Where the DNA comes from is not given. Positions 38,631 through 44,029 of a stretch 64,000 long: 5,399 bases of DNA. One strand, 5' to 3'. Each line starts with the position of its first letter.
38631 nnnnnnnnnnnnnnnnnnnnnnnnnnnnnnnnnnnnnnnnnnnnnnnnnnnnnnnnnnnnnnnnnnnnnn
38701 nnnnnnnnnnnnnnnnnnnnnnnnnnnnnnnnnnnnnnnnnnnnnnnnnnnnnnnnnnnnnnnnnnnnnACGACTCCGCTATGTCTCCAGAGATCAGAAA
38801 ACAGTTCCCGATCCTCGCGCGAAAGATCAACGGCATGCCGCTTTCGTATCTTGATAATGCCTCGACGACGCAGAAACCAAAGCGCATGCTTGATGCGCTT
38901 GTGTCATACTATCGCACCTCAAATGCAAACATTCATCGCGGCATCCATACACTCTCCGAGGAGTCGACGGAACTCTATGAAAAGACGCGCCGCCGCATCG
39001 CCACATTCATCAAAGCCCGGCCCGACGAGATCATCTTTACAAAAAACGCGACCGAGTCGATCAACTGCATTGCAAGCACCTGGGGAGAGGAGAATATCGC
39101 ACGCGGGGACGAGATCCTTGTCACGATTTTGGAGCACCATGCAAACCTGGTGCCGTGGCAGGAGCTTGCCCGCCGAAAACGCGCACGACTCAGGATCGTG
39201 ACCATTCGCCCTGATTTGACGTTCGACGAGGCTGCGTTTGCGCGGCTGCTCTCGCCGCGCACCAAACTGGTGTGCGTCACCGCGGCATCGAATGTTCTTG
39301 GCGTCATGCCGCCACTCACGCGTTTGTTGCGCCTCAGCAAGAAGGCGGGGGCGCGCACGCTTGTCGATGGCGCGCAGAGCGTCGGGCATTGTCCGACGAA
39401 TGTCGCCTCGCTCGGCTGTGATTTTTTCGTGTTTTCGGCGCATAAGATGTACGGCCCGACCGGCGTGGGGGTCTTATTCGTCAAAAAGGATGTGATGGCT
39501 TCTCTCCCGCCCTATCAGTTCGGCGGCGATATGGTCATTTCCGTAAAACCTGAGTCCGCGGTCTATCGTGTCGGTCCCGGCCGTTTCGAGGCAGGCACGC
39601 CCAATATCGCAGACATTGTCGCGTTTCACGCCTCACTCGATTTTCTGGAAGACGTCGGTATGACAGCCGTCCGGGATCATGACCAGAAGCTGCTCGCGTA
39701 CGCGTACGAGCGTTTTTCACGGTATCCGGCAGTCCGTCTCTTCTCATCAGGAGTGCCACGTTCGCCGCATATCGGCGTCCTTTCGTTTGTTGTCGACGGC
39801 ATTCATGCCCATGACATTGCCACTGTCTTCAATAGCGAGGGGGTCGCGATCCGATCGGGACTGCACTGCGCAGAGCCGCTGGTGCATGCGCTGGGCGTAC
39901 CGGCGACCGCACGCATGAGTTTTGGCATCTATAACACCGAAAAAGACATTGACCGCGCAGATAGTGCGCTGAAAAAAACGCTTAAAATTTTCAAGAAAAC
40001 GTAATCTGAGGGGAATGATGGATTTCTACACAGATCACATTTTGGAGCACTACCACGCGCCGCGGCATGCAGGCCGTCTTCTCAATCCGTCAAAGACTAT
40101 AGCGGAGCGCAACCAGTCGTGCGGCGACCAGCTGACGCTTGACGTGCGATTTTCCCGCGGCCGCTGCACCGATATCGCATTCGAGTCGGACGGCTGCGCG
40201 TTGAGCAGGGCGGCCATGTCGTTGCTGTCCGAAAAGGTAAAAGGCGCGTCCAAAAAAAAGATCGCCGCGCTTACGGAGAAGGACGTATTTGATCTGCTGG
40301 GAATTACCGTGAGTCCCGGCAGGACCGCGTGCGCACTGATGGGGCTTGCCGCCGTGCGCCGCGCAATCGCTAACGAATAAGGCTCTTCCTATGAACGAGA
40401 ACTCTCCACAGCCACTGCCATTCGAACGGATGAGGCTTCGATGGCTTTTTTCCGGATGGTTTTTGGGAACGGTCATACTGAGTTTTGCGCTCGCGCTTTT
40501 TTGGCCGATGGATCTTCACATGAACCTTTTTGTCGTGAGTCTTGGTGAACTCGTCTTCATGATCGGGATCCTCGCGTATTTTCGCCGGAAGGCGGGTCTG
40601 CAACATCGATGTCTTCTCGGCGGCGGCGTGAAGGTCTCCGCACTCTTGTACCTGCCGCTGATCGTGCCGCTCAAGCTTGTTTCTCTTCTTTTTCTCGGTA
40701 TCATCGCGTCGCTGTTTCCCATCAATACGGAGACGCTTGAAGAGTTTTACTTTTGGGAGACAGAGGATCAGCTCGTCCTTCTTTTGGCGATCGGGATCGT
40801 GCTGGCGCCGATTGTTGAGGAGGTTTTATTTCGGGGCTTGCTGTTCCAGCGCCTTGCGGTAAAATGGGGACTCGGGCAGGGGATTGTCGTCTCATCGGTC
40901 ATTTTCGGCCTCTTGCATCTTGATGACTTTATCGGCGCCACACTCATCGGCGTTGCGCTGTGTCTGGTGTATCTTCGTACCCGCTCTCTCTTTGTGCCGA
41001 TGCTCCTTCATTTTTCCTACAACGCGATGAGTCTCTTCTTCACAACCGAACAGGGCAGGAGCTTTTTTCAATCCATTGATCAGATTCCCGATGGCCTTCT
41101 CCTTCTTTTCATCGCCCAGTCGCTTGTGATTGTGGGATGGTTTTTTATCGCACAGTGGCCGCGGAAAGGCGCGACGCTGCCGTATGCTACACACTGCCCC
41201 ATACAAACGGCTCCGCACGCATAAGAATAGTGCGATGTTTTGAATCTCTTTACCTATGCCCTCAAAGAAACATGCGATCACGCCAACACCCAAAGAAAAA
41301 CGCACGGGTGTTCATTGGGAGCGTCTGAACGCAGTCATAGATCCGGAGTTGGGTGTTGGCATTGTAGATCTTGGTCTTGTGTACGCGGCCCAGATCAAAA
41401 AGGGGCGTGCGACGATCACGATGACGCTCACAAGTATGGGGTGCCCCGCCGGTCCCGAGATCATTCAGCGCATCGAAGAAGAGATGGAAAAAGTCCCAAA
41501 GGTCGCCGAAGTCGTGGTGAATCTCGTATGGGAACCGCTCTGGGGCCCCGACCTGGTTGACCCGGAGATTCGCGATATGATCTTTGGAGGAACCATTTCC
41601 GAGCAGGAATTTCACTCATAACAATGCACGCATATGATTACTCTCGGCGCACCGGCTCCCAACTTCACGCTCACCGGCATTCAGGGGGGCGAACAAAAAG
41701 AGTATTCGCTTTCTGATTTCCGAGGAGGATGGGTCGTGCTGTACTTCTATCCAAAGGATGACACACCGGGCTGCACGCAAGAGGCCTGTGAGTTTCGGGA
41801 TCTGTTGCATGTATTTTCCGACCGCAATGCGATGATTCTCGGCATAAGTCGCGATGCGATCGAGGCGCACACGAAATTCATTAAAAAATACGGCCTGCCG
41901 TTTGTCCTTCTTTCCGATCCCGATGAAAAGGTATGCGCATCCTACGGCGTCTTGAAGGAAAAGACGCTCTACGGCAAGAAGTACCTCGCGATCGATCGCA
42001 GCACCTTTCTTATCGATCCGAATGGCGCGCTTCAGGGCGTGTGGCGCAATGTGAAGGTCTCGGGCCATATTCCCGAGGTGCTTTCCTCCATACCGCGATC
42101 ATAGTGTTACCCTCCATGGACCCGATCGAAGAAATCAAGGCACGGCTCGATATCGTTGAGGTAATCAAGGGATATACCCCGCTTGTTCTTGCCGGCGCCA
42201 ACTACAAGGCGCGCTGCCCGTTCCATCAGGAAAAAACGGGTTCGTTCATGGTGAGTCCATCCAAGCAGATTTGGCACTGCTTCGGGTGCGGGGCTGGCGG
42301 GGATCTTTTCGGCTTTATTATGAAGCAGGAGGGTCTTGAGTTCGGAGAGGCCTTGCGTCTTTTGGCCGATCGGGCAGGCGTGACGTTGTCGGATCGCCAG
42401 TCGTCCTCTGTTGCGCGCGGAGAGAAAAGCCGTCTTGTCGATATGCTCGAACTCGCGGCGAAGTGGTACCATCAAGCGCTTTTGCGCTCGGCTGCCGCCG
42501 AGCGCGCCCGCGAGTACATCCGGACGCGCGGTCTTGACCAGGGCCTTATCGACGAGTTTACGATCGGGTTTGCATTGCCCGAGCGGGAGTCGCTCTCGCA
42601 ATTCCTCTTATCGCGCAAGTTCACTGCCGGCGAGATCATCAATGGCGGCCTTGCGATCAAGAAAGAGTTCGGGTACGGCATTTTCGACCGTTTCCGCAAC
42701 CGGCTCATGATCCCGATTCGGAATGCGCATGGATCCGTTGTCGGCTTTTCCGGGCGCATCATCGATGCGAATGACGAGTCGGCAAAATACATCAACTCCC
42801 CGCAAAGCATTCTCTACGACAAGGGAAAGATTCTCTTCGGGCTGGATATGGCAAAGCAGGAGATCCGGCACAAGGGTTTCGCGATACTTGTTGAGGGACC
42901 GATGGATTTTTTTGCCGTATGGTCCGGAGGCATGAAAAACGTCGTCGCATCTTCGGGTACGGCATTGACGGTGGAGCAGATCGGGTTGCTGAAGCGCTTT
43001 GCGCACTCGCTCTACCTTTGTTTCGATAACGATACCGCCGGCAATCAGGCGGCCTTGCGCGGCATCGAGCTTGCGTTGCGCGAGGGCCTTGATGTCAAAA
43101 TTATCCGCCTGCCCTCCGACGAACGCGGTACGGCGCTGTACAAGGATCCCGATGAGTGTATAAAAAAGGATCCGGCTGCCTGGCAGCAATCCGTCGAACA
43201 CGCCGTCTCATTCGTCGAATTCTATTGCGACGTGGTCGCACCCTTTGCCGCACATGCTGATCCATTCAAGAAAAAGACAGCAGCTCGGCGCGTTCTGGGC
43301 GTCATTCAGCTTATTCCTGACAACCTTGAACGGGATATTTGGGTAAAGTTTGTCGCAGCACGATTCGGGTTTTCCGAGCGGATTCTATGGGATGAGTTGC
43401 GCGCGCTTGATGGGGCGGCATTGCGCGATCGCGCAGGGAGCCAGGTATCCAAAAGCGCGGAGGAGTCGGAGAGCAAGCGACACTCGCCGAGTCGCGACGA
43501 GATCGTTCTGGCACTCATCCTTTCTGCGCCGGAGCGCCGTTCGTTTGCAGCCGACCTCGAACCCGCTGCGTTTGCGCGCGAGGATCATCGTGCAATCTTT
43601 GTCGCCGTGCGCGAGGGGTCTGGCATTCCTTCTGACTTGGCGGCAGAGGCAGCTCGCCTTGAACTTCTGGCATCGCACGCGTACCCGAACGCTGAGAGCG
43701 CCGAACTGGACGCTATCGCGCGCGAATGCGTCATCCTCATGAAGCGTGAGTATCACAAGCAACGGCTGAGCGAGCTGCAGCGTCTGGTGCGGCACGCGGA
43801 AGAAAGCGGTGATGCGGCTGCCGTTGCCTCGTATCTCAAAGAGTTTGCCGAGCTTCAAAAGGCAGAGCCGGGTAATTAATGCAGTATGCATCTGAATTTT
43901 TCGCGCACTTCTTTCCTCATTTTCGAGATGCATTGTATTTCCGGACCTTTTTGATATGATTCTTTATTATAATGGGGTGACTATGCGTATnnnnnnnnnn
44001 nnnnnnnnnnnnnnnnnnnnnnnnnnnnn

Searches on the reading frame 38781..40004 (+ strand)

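Call 46: search_protein_families(library=pfam, proteins=[window:38781-40004:+], max_evalue=0.0001)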
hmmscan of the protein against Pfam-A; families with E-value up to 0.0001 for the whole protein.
window:38781-40004:+ (407 aa): 1 family
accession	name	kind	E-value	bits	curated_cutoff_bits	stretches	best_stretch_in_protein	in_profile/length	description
PF00266.25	Aminotran_5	-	6.4e-130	433.9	21.5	1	23-392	2-370/371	Aminotransferase class-V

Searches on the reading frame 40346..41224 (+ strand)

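Call 111: search_protein_families(library=pfam, proteins=[window:40346-41224:+], max_evalue=0.0001)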
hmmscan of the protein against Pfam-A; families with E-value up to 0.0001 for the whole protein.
window:40346-41224:+ (292 aa): 1 family
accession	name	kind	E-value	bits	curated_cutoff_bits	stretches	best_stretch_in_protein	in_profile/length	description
PF02517.21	Rce1-like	-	5.1e-23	81.6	22.4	1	143-228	4-93/93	Type II CAAX prenyl endopeptidase Rce1-like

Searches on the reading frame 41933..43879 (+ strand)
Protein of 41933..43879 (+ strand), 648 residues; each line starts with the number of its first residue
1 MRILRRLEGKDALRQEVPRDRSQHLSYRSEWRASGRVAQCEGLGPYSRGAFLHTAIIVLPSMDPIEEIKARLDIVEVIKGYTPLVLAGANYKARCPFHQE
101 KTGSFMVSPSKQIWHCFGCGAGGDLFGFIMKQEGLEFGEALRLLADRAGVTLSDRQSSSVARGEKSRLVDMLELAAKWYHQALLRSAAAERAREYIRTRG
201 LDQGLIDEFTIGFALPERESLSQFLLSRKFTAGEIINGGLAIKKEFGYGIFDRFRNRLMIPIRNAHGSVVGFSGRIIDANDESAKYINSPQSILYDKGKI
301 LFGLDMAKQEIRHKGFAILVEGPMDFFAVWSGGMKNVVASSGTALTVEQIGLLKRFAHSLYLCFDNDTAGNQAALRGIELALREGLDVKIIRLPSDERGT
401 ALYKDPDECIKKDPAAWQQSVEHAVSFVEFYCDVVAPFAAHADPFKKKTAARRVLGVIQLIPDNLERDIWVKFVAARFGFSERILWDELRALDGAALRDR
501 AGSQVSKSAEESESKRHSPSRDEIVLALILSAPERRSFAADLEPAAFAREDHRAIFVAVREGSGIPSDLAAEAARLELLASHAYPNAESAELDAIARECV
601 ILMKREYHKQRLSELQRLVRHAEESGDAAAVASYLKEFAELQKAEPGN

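Call 46: search_protein_families(library=pfam, proteins=[window:41933-43879:+], max_evalue=0.0001)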
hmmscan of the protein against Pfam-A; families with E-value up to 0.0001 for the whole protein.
window:41933-43879:+ (648 aa): 5 families
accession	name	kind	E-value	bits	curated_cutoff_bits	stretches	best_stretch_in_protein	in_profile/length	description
PF08275.17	DNAG_N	-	4.1e-36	124.3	26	1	179-308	1-128/128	DNA primase catalytic core, N-terminal domain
PF01807.25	Zn_ribbon_DnaG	-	1.9e-32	111.4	24.9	1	64-155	5-96/98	CHC2 zinc finger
PF13155.12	Toprim_2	-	7.6e-20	71.5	22.1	1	318-409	1-87/88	Toprim-like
PF13662.12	Toprim_4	-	4.6e-17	62.4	25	1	317-391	3-84/85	Toprim domain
PF01751.28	Toprim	-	6.7e-11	42.7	23.1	1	317-392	2-95/96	Toprim domain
